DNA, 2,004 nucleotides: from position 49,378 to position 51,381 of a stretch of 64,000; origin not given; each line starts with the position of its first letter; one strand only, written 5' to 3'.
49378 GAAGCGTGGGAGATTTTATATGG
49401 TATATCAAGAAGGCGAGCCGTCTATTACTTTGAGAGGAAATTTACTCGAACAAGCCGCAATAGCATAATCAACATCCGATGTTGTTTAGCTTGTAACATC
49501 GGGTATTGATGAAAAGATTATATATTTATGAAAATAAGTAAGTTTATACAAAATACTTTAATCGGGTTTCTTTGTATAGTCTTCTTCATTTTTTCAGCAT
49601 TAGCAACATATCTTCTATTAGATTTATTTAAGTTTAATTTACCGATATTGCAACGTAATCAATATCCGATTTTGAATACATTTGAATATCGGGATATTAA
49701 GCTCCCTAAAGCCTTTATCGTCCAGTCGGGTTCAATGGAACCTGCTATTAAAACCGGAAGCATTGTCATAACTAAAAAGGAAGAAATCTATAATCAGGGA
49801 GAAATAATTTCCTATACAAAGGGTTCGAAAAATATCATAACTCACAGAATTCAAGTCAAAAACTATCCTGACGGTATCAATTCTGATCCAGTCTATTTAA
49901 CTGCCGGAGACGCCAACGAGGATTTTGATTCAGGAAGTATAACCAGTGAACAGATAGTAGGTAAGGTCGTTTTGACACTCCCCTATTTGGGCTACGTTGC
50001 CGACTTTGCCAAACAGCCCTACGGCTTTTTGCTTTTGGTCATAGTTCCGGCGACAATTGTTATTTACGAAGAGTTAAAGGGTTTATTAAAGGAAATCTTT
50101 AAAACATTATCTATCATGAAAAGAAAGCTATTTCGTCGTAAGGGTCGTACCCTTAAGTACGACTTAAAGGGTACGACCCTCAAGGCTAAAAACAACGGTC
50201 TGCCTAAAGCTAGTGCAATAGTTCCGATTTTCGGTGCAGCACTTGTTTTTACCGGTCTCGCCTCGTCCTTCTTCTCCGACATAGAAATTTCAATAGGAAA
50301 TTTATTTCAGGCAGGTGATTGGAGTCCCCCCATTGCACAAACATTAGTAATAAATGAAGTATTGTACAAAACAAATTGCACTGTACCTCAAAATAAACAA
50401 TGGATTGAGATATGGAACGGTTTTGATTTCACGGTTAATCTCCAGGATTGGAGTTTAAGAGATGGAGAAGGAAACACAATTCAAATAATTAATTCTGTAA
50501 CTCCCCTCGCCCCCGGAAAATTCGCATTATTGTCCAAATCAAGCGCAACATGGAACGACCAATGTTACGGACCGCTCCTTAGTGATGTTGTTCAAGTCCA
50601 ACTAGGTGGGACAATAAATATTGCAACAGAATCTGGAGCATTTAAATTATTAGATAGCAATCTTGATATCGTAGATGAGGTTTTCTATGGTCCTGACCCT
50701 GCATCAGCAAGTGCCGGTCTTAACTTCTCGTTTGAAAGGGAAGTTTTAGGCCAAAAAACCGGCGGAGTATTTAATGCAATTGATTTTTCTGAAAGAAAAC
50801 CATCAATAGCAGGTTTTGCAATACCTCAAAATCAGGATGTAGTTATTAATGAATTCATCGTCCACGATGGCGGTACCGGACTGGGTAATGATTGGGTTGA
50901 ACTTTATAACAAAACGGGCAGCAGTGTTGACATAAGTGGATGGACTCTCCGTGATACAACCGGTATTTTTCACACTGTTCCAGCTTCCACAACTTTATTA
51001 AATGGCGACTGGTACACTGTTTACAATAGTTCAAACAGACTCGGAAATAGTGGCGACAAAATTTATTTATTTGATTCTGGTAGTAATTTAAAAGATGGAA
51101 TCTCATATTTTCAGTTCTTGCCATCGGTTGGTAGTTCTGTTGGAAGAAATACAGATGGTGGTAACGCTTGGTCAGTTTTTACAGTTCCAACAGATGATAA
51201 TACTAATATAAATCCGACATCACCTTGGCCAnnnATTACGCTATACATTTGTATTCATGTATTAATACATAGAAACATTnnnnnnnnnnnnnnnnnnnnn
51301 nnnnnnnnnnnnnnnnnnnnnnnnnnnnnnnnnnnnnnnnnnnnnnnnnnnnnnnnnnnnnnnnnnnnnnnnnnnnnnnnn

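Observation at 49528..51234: Signal peptidase fused in-frame to its own apparent substrate (SipW domain + SipW-cognate-signal-peptide LTD protein)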

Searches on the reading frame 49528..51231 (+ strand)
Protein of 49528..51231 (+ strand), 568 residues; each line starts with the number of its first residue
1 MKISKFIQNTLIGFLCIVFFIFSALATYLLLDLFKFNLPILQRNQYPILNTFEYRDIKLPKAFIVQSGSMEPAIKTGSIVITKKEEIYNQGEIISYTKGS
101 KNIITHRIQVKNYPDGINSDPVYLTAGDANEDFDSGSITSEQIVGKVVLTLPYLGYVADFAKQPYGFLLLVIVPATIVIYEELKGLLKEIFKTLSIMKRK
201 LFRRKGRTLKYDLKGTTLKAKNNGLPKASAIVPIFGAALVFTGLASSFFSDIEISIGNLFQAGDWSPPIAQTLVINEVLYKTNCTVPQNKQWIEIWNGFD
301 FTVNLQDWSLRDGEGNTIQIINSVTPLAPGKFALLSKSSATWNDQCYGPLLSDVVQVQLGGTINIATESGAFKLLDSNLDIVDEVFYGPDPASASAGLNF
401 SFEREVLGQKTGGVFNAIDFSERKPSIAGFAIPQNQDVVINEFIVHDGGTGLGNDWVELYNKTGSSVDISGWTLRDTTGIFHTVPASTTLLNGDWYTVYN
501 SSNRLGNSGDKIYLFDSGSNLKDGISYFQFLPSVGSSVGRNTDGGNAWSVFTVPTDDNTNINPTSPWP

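Call 3: search_protein_families(library=pfam, proteins=[window:49528-51231:+], max_evalue=0.01)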
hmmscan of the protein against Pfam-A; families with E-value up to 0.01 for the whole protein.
window:49528-51231:+ (568 aa): 2 families
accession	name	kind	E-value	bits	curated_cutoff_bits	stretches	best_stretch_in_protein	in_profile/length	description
PF00932.25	LTD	-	1.1e-28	100.3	34.3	2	434-527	4-107/109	Lamin Tail Domain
PF00717.28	Peptidase_S24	-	0.0031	17.7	23.3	1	62-147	37-115/116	Peptidase S24-like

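Call 4: search_protein_families(library=ncbifam, proteins=[window:49528-51231:+], max_evalue=0.01)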
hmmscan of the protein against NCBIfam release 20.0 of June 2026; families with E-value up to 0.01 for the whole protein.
window:49528-51231:+ (568 aa): 3 families
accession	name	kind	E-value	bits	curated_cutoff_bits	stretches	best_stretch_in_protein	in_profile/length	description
NF046067.1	SigPepSipWBacil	equivalog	4.5e-26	91.6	190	1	64-188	42-167/189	signal peptidase I SipW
TIGR02228.1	sigpep_I_arch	equivalog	1.8e-23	83.2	51.85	1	62-182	34-154/158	signal peptidase I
TIGR02227.1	sigpep_I_bact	equivalog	0.0014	18.6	47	1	60-102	20-68/162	signal peptidase I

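Call 5: find_homologous_proteins(query=window:49528-51231:+)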
Query window:49528-51231:+ (568 aa): 126 proteins with E <= 0.001 among 8000 candidates; the best 120 are listed.
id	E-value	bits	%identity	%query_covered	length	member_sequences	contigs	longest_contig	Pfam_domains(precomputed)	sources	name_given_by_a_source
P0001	0.0e+0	1229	100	96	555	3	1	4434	PF00932.26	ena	-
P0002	1.8e-199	682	57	100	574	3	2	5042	PF00932.26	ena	-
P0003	1.3e-191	656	56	99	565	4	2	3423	PF00932.26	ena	-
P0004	4.3e-188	645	58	90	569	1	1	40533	PF00932.26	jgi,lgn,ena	-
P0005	1.9e-164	567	51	92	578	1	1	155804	PF00932.26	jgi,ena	-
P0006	4.2e-146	506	50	89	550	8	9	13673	PF00932.26,PF10502.15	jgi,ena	-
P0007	4.0e-132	460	59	69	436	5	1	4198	PF00932.26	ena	-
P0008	1.9e-125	438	44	98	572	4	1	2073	PF00932.26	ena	-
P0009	1.2e-102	362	41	87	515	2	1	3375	PF00932.26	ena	-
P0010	1.5e-99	352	43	84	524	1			PF00932.26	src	-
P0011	5.7e-96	340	48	62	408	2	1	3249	PF00932.26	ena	-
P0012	4.6e-93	331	46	66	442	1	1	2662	PF00932.26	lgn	-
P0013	2.5e-92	328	50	64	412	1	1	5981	PF00932.26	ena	-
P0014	1.2e-86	310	38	88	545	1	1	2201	PF00717.29,PF00932.26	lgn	-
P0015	2.4e-86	309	43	73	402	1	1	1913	PF00932.26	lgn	-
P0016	4.4e-86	308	48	64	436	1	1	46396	PF00932.26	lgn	-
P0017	2.0e-85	306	39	86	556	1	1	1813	PF00932.26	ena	-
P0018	3.8e-85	305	47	64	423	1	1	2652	PF00932.26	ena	-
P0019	4.1e-85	305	38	87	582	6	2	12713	PF00932.26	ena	-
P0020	6.3e-84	301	40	74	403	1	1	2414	PF00932.26,PF10502.15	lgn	-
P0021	6.1e-83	297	43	65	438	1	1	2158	PF00932.26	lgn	-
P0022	1.1e-82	297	42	74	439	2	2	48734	PF00932.26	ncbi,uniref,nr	ncbi:signal peptidase I [Candidatus Woesebacteria bacterium RBG_16_40_11]|uniref:Signal peptidase I 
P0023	7.7e-82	294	46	62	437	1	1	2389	PF00932.26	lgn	-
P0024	1.3e-80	290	44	65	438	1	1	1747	PF00932.26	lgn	-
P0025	1.8e-80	289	46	61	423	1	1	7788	PF00932.26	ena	-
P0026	8.9e-80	287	43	64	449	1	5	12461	PF00932.26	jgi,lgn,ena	-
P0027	1.3e-78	283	42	66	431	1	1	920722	PF00932.26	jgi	jgi:signal peptidase I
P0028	1.3e-78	283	50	53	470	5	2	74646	PF00932.26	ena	-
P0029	2.9e-73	265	52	45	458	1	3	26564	PF00932.26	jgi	-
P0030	6.5e-73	264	43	64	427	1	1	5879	PF00932.26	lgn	-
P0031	9.1e-73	264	40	57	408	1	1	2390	PF00717.29,PF00932.26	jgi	jgi:signal peptidase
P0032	1.5e-72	263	42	67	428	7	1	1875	PF00932.26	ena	-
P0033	2.1e-72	263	39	74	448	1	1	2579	PF00932.26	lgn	-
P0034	5.2e-72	261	38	65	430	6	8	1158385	PF00932.26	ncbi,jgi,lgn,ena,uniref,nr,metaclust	ncbi:MAG: signal peptidase I [Candidatus Chisholmbacteria bacterium RIFCSPLOWO2_01_FULL_50_28]|unire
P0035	1.0e-71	260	44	55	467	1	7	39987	PF00932.26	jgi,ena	-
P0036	1.4e-70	257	41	65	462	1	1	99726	PF00932.26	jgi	jgi:signal peptidase I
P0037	2.1e-70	256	43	61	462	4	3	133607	PF00932.26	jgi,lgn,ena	-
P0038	2.7e-70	256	41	66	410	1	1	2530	PF00932.26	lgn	-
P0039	6.5e-69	251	42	67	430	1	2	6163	PF00932.26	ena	-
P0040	9.7e-69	251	40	66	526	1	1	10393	PF00932.26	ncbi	-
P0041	1.2e-68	250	52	41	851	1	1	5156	PF00932.26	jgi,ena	-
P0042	3.2e-68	249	40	54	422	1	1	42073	PF00932.26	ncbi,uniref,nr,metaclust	ncbi:signal peptidase I [Candidatus Woesebacteria bacterium RBG_16_34_12]|uniref:Signal peptidase I 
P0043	9.4e-67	244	39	66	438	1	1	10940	PF00932.26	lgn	-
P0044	2.0e-66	243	40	62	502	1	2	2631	PF00932.26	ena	-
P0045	3.0e-66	242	40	74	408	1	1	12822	PF00932.26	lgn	-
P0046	7.8e-66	241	45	50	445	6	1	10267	PF00932.26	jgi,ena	-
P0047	9.0e-66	241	44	45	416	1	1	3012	PF00932.26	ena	-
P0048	1.6e-65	240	39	71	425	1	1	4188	PF00932.26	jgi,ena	-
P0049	2.0e-65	240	39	74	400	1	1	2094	PF00717.29,PF00932.26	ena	-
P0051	7.6e-65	238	37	65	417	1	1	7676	PF00932.26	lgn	-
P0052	1.5e-64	237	40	66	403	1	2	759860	PF00932.26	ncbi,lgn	-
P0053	4.4e-64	235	36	60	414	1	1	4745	PF00932.26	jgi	jgi:signal peptidase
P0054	5.0e-64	235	43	45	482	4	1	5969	PF00932.26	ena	-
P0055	5.4e-63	232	41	67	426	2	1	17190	PF00932.26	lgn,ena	-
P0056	1.1e-61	227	34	88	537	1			PF00717.29,PF00932.26,PF10502.15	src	-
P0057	2.3e-61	226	44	46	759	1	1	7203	PF00932.26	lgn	-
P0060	2.2e-60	223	42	46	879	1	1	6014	PF00932.26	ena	-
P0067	4.2e-56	209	33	88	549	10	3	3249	PF00932.26,PF10502.15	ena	-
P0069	1.0e-55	208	36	64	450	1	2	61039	PF00932.26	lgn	-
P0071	1.5e-54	204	35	72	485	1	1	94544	PF00932.26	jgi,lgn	-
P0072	1.2e-53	201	33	75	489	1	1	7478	PF00932.26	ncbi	-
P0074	1.7e-52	197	33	64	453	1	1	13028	PF00932.26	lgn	-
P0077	3.0e-52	196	36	62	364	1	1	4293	PF00932.26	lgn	-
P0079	8.2e-52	195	37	65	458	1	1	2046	PF00932.26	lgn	-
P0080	5.3e-49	185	43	45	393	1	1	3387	PF00932.26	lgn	-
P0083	2.8e-47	180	35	65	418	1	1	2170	PF00932.26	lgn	-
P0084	4.5e-47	179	41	45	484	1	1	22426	PF00932.26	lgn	-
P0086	4.7e-41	159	36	46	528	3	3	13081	PF00932.26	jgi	-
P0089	4.4e-40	156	36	39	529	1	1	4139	PF00932.26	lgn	-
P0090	1.0e-39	155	34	63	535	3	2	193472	PF00932.26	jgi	-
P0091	1.6e-39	154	39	40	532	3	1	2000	PF00932.26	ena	-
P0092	4.3e-39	153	38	39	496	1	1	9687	PF00932.26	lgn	-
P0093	1.1e-38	151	35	65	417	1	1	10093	PF00932.26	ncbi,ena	-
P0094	7.0e-38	149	37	50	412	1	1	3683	PF00932.26,PF10502.15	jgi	-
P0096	9.7e-37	145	37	50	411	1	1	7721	PF00932.26,PF10502.15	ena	-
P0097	2.0e-36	144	33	58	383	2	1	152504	PF00932.26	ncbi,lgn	-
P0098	1.6e-35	141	36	44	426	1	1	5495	PF00932.26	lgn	-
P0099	5.3e-34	136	32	39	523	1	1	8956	PF00932.26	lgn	-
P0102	2.8e-29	120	36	32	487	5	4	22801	PF00932.26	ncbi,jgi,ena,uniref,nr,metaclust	ncbi:MAG: Type I signal peptidase [Candidatus Gottesmanbacteria bacterium GW2011_GWA1_43_11]|uniref:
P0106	2.8e-16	77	33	24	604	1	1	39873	PF00932.26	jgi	jgi:hypothetical protein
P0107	4.2e-16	77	46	14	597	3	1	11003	PF00932.26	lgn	-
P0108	1.2e-15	75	56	10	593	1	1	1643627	PF00932.26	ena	-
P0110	3.6e-14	70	29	37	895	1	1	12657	PF10502.15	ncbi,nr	ncbi:MAG TPA: signal peptidase I [Candidatus Methanoperedens sp.]|nr:signal peptidase I [Candidatus 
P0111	4.0e-12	64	26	52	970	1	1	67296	PF00932.26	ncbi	-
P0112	4.8e-12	63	26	37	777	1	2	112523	PF00932.26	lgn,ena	-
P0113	1.9e-10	58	26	42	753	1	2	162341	PF00932.26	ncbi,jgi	jgi:hypothetical protein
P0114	3.7e-10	57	36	21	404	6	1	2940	PF00932.26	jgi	-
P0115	5.3e-10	57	37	22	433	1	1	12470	PF00932.26,PF13948.12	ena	-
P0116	2.1e-9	55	38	18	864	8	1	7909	PF00932.26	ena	-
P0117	4.4e-9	54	41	15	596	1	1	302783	PF00932.26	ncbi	ncbi:hypothetical protein GCM10027062_16760 [Nocardioides hungaricus]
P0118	2.8e-6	44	26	24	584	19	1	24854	PF00932.26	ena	-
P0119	6.8e-6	43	22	47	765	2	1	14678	PF00801.27,PF00932.26,PF18911.7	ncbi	-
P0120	2.2e-5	41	35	23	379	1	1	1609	PF00932.26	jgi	-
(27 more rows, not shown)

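Call 23: find_related_loci(query=A1, collection=genome_contigs, flank=10000)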
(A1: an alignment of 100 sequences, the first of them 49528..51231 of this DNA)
Query A1 (568 aa) in genome_contigs; peptide patterns used: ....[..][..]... (x = any residue, [..] = any of these).
57 stretches matched a pattern; 54 encode a relative of the query (tblastn E <= 1e-3); 54 distinct loci.
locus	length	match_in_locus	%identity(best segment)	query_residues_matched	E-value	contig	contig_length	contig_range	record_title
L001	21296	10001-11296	42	1-423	4e-87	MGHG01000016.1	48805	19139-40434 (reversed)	MAG: Candidatus Woesebacteria bacterium RIFCSPLOWO2_01_FULL_39_23 rifcsplowo2_01_scaffold_702, whole genome shotgun sequ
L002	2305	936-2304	46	5-513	2e-86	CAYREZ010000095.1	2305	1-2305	MAG TPA_asm: uncultured Gammaproteobacteria bacterium isolate SRP050083_co1_461 genome assembly, contig: NODE_36375_leng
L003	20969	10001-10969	50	12-482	9e-80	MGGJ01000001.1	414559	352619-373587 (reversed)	MAG: Candidatus Woesebacteria bacterium RIFCSPHIGHO2_01_FULL_39_32 rifcsphigho2_01_scaffold_107, whole genome shotgun se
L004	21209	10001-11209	58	11-527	6e-136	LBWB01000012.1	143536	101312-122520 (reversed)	MAG: Candidatus Woesebacteria bacterium GW2011_GWB1_39_12 UT24_C0012, whole genome shotgun sequence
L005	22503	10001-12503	38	57-527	7e-74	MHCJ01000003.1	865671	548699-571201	MAG: Candidatus Chisholmbacteria bacterium RIFCSPHIGHO2_01_FULL_52_32 rifcsphigho2_01_scaffold_32, whole genome shotgun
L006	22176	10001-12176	40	46-421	4e-68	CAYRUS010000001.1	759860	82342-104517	MAG TPA_asm: uncultured Gammaproteobacteria bacterium isolate SRP144015_co1_9 genome assembly, contig: NODE_2_length_759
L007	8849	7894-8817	42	27-312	8e-65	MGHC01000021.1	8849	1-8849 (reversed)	MAG: Candidatus Woesebacteria bacterium RIFCSPLOWO2_01_FULL_39_10 rifcsplowo2_01_scaffold_47194, whole genome shotgun se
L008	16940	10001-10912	43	57-482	7e-63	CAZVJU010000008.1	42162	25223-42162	MAG TPA_asm: uncultured Gammaproteobacteria bacterium isolate SRP050083_co3_9 genome assembly, contig: NODE_560_length_4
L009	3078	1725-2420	47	60-290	4e-61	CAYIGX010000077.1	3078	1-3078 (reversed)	MAG TPA_asm: uncultured Candidatus Saccharibacteria bacterium isolate ERP119705_co21_195 genome assembly, contig: NODE_4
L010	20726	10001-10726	47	9-264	5e-60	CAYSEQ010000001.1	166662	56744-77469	MAG TPA_asm: uncultured Gammaproteobacteria bacterium isolate binchicken_co30_31 genome assembly, contig: NODE_108_lengt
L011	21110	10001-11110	40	1-563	2e-58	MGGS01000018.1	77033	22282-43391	MAG: Candidatus Woesebacteria bacterium RIFCSPHIGHO2_02_FULL_42_20 rifcsphigho2_02_scaffold_555, whole genome shotgun se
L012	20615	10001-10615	46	61-260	2e-48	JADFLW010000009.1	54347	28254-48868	MAG: Patescibacteria group bacterium isolate B55T1B8 B55T1B8_NODE775, whole genome shotgun sequence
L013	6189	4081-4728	42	59-290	1e-44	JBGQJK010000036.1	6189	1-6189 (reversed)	MAG: Patescibacteria group bacterium isolate OBJ2_061818_070_25 k141_1940734_length_6189_cov_9.0000, whole genome shotgu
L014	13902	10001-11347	36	6-568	4e-54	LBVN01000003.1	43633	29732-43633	MAG: Candidatus Woesebacteria bacterium GW2011_GWB1_38_8b UT10_C0003, whole genome shotgun sequence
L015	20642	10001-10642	44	61-275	3e-41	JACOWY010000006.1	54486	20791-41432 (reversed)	MAG: Candidatus Chisholmbacteria bacterium isolate NC_groundwater_139_Ag_S-0.1um_49_11 S4_GD2017_2_S1_scaffold_1672, who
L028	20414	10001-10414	45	61-207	3e-28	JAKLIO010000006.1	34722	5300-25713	MAG: Patescibacteria group bacterium isolate RA.bin89 RA.bin89_6, whole genome shotgun sequence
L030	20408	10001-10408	42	61-200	9e-27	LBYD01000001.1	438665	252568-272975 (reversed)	MAG: Candidatus Moranbacteria bacterium GW2011_GWC2_40_12 UT79_C0001, whole genome shotgun sequence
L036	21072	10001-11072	44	61-544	1e-38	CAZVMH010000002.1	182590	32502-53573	MAG TPA_asm: uncultured Candidatus Saccharibacteria bacterium isolate binchicken_co79_39 genome assembly, contig: NODE_2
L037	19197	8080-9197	40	61-561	3e-19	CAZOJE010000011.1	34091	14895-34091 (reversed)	MAG TPA_asm: uncultured Candidatus Saccharibacteria bacterium isolate SRP216815_co1_184 genome assembly, contig: NODE_13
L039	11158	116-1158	45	61-544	8e-19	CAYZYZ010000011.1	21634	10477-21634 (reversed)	MAG TPA_asm: uncultured Candidatus Saccharibacteria bacterium isolate binchicken_co387_569 genome assembly, contig: NODE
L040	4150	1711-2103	43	61-192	4e-18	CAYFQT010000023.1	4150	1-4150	MAG TPA_asm: uncultured Candidatus Saccharibacteria bacterium isolate ERP108616_co1_127 genome assembly, contig: k119_65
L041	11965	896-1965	39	61-555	6e-18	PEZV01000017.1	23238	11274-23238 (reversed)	MAG: Candidatus Berkelbacteria bacterium CG10_big_fil_rev_8_21_14_0_10_41_12 CG10_8_21_14_0.10_scaffold_1790_c, whole ge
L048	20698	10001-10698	39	61-315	3e-14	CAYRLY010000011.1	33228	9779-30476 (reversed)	MAG TPA_asm: uncultured Candidatus Saccharibacteria bacterium isolate SRP263991_co2_422 genome assembly, contig: NODE_12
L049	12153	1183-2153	42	61-398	3e-14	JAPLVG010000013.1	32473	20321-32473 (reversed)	MAG: Candidatus Berkelbacteria bacterium isolate LacPavin_0419_WC70L_MAG_40_9 LacPavin_0419_WC70L_scaffold_26793, whole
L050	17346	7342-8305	40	61-548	4e-12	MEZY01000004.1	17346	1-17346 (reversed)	MAG: Candidatus Berkelbacteria bacterium RIFOXYA2_FULL_43_10 rifoxya2_full_scaffold_1196, whole genome shotgun sequence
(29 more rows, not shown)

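Call 29: predict_structure(alignment_id=A1)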
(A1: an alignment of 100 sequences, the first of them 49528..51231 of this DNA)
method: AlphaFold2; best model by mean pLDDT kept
length: 568 residues; sequences in the alignment: 100
mean_pLDDT: 80.9   pTM: 0.53
mean pLDDT of the five models: 80.9, 79.2, 79.0, 78.2, 77.7
residues with pLDDT >= 90: 207; 70-90: 246; 50-70: 66; < 50: 49
segments of 3 or more residues with pLDDT < 50: 36-38, 40-46, 49-55, 208-224, 254-265
pLDDT, mean of each block of 10 residues (from residue 1): 78 85 77 56 48 58 80 86 95 91 92 96 92 93 95 83 80 81 88 88 60 43 57 70 64 45 53 93 89 94 96 94 94 93 78 87 84 96 91 79 87 87 80 76 76 80 93 82 91 91 62 88 80 85 88 89 76
secondary structure, 60 per line:
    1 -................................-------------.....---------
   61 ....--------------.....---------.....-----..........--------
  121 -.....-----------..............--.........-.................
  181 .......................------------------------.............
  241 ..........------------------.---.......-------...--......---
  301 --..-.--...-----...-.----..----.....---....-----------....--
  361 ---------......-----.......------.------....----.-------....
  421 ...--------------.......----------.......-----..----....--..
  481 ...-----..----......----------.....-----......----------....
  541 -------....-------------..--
elements in order: H2-33 H47-51 E61-64 E79-83 E93-97 E103-112 E122-126 E143-151 H154-162 H164-203 H228-250 E273-279 E292-297 E309-311 E317-319 E332-336 H340-343 E355-358 E370-375 E381-387 E401-404 E420-423 E438-444 E455-461 E473-476 E479-483 E495-500 E511-515 E521-526 E537-540 E548-551

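Call 33: fold_search(model_id=the predicted structure, library=pdb)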
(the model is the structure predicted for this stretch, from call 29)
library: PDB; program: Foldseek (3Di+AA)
matches with E <= 10: 705; with E <= 0.001: 2
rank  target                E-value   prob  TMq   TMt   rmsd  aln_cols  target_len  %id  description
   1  7p2q_A                1.0e-04  1.00  0.17  0.60   5.8       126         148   28  Human Signal Peptidase Complex Paralog C (SPC-C) (released 2021-10-06)
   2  7p2p_A                4.5e-04  1.00  0.17  0.60   2.4       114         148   27  Human Signal Peptidase Complex Paralog A (SPC-A) (released 2021-10-06)
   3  2lll_MODEL_1_A        1.2e-03  1.00  0.16  0.61   4.6       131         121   14  Solution NMR structure of C-terminal globular domain of human Lamin-B2, Northeast Structural Genomics Consorti (released 2011-12-07)
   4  3gef_A                1.5e-03  1.00  0.17  0.68   5.9       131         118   10  Crystal structure of the R482W mutant of lamin A/C (released 2009-08-04)
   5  2vqu_A                2.3e-03  0.66  0.10  0.07  18.0       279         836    9  Structural and biochemical evidence for a boat-like transition state in beta-mannosidases (released 2008-04-01)
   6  7crg_A                3.8e-03  1.00  0.14  0.51   5.3       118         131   10  Beta-strand-mediated dimeric formation of the extended Ig-like domains of human lamin A/C (released 2021-08-25)
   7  2x05_A                3.8e-03  0.80  0.13  0.09  18.3       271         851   12  Inhibition of the exo-beta-D-glucosaminidase CsxA by a glucosamine- configured castanospermine and an amino-australine (released 2009-12-15)
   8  4q1z                  5.3e-03  1.00  0.21  0.30   7.2       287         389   10  Crystal structure of a DUF4876 family protein (BT_1938) from Bacteroides thetaiotaomicron VPI-5482 at 2.50 A resolution (released 2014-04-23)
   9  7yvd_C                6.9e-03  1.00  0.14  0.54   5.0       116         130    9  The crystal structure of the progerin C-terminal peptide and the Ig-like domain of lamin A/C (released 2023-08-30)
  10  2vjx_A                8.2e-03  0.44  0.10  0.07  16.6       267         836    9  Structural and biochemical evidence for a boat-like transition state in beta-mannosidases (released 2008-04-01)
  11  3jt0_A                8.7e-03  1.00  0.14  0.62   6.1       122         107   11  Crystal Structure of the C-terminal fragment (426-558) Lamin-B1 from Homo sapiens, Northeast Structural Genomics Conso (released 2009-09-22)
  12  2vzv_A                8.7e-03  0.60  0.12  0.08  18.4       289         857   13  Substrate Complex of Amycolatopsis orientalis exo-chitosanase CsxA E541A with chitosan (released 2008-10-14)
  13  1ifr                  1.0e-02  1.00  0.15  0.59   6.0       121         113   10  Structure of Lamin A/C Globular Domain (released 2002-07-17)
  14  2wbk_A                1.1e-02  0.51  0.11  0.08  17.8       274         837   10  Structure of the Michaelis complex of beta-mannosidase, Man2A, provides insight into the conformational itinerary of m (released 2009-03-17)
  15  6a2q                  1.2e-02  1.00  0.12  0.54   4.2        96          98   14  Mycobacterium tuberculosis LexA C-domain I (released 2019-01-23)
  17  4n31_B                1.3e-02  1.00  0.14  0.55   7.1       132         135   18  Structure and activity of Streptococcus pyogenes SipA: a signal peptidase homologue essential for pilus polymerisation (released 2014-08-20)
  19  4n31_A                1.5e-02  1.00  0.14  0.53   6.9       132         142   17  Structure and activity of Streptococcus pyogenes SipA: a signal peptidase homologue essential for pilus polymerisation (released 2014-08-20)
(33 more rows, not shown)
